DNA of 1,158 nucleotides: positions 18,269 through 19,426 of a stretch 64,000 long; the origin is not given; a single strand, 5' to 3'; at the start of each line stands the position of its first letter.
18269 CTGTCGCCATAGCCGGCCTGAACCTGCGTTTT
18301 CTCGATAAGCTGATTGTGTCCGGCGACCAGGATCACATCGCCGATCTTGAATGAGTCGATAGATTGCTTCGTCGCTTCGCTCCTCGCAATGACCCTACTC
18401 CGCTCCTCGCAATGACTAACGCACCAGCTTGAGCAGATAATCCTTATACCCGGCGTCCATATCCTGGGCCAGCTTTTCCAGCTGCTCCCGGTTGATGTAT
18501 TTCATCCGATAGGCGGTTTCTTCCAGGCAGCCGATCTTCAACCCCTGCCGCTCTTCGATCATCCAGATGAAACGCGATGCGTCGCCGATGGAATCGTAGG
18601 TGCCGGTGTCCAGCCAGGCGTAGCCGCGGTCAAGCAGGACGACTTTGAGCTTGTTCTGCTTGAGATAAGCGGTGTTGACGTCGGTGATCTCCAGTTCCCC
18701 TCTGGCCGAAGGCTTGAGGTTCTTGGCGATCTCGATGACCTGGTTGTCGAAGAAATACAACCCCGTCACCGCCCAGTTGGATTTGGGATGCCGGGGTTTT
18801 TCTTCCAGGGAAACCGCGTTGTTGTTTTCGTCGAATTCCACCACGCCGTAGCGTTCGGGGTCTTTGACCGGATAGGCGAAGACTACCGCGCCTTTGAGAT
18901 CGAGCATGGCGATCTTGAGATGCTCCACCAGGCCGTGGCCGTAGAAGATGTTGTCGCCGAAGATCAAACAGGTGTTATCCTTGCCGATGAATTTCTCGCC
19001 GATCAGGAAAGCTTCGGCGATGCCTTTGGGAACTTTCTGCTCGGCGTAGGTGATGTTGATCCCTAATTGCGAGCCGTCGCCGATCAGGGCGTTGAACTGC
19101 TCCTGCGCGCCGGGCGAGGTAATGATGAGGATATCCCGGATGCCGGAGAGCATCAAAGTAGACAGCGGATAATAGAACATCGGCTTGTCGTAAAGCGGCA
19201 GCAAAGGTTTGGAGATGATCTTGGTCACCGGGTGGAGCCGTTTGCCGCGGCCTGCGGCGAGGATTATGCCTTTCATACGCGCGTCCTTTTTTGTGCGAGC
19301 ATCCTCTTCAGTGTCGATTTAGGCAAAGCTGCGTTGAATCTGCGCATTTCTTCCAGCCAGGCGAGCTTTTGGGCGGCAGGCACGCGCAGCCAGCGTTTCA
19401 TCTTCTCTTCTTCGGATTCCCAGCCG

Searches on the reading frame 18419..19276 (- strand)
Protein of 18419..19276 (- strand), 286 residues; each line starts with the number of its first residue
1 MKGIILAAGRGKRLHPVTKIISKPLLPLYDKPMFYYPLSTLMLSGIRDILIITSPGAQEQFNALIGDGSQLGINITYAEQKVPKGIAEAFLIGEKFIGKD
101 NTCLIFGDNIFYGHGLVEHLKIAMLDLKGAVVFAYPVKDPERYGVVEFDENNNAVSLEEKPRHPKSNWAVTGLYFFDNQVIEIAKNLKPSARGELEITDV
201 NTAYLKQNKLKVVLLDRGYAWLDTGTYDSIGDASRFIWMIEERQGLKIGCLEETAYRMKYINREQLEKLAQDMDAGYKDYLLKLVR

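Call 3: search_protein_families(library=pfam, proteins=[window:18419-19276:-], max_evalue=1)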
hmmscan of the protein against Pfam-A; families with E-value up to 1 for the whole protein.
window:18419-19276:- (286 aa): 4 families
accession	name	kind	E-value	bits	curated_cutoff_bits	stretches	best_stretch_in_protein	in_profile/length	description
PF00483.29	NTP_transferase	-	1e-69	235.3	21.2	1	2-237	1-242/245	Nucleotidyl transferase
PF12804.13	NTP_transf_3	-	7.3e-09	36.4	27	1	3-134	1-121/160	MobA-like NTP transferase domain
PF01128.25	IspD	-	0.11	12.7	27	1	4-69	4-66/221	2-C-methyl-D-erythritol 4-phosphate cytidylyltransferase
PF02348.25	CTP_transf_3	-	0.12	12.6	22.6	0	18-52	11-45/217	Cytidylyltransferase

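Call 4: search_protein_families(library=ncbifam, proteins=[window:18419-19276:-], max_evalue=1)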
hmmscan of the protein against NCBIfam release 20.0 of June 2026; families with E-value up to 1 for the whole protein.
window:18419-19276:- (286 aa): 32 families (the best 25 are shown)
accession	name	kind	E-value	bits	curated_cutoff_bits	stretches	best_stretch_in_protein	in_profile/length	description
TIGR01207.1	rmlA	equivalog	2.1e-131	437.3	360.65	1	2-285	1-285/286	glucose-1-phosphate thymidylyltransferase RfbA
NF012024.0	PRK15480.1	equivalog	1.2e-123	411.9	588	1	2-286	5-290/292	glucose-1-phosphate thymidylyltransferase RfbA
TIGR01208.1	rmlA_long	equivalog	1.4e-57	195.2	320.25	1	2-239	1-236/353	glucose-1-phosphate thymidylyltransferase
TIGR03992.1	Arch_glmU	subfamily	1.2e-46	159.3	292.1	1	1-228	1-218/393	bifunctional sugar-1-phosphate nucleotidylyltransferase/acetyltransferase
NF041173.1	Sug_nt_acttase_Thmprot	equivalog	3.9e-35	121.6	600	1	1-252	1-240/405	bifunctional sugar-1-phosphate nucleotidylyltransferase/acetyltransferase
NF041313.1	UDPGP_AglF_Halo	equivalog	5.9e-31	107.7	400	1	1-213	1-212/234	UTP--glucose-1-phosphate uridylyltransferase AglF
TIGR01099.1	galU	equivalog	1e-25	90.8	326.8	2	73-213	94-243/261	UTP--glucose-1-phosphate uridylyltransferase GalU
NF052502.1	man1P_GTase_Rv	exception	2e-24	86.1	440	1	3-231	3-224/352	mannose-1-phosphate guanylyltransferase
NF045761.1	NAMPUrTaseMurU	equivalog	1.2e-19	71.1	250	1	1-207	1-209/226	N-acetylmuramate alpha-1-phosphate uridylyltransferase MurU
NF003670.0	PRK05293.1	equivalog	1.9e-18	66.6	470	1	3-234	7-255/382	glucose-1-phosphate adenylyltransferase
NF049965.1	GlMnHpPGnyltfHddC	equivalog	7.7e-14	51.8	300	1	1-182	1-173/221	D-glycero-D-manno-heptose 1-phosphate guanosyltransferase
TIGR02091.1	glgC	equivalog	1e-13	51.2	424.9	1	3-233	3-255/364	glucose-1-phosphate adenylyltransferase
NF009928.0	PRK13389.1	equivalog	3.3e-13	49.4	548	2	2-54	10-62/302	UTP--glucose-1-phosphate uridylyltransferase GalU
NF041135.1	IPPtranDIPPsyn_Thcocales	equivalog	8.5e-11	41.5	580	1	1-237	1-217/419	bifunctional L-myo-inositol-1-phosphate cytidylyltransferase/CDP-L-myo-inositol myo-inositolphosphotransferase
NF007516.0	PRK10122.1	equivalog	1.1e-10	41.2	534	1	2-54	5-57/297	UTP--glucose-1-phosphate uridylyltransferase GalF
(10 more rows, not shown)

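Call 49: find_related_loci(query=window:18419-19276:-, collection=metagenome_contigs, flank=4000)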
Query window:18419-19276:- (286 aa) in metagenome_contigs; peptide patterns used: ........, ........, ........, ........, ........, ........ (x = any residue, [..] = any of these).
599 stretches matched a pattern (row limit reached: there are more); 269 encode a relative of the query (tblastn E <= 1e-3); the best 80 are kept; 80 distinct loci.
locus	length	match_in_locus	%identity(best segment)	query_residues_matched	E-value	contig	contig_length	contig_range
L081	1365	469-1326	67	1-286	9e-145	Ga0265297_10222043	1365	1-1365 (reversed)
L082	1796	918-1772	63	1-284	2e-128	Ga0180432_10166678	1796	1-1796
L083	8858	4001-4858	64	1-286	7e-120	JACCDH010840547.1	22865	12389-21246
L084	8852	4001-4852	63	1-284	3e-119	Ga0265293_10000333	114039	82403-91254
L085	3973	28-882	64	1-284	4e-121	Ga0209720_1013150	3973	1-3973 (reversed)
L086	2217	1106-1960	64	1-284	1e-125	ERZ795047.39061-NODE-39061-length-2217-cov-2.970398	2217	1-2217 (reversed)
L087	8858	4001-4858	62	1-286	8e-119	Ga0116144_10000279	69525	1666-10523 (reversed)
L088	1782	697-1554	60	1-285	6e-127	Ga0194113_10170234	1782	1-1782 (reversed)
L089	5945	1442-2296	62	1-285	1e-118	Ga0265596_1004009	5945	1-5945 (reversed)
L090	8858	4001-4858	62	1-286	8e-119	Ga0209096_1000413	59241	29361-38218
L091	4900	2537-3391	64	1-284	8e-119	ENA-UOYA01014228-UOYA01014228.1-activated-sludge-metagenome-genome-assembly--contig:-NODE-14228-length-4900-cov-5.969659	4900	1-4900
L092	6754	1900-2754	62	1-285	2e-118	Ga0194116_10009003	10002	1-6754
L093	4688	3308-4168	63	1-286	3e-119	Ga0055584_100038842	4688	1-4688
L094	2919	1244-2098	62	1-284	2e-122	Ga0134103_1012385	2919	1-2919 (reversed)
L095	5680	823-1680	62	1-286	1e-117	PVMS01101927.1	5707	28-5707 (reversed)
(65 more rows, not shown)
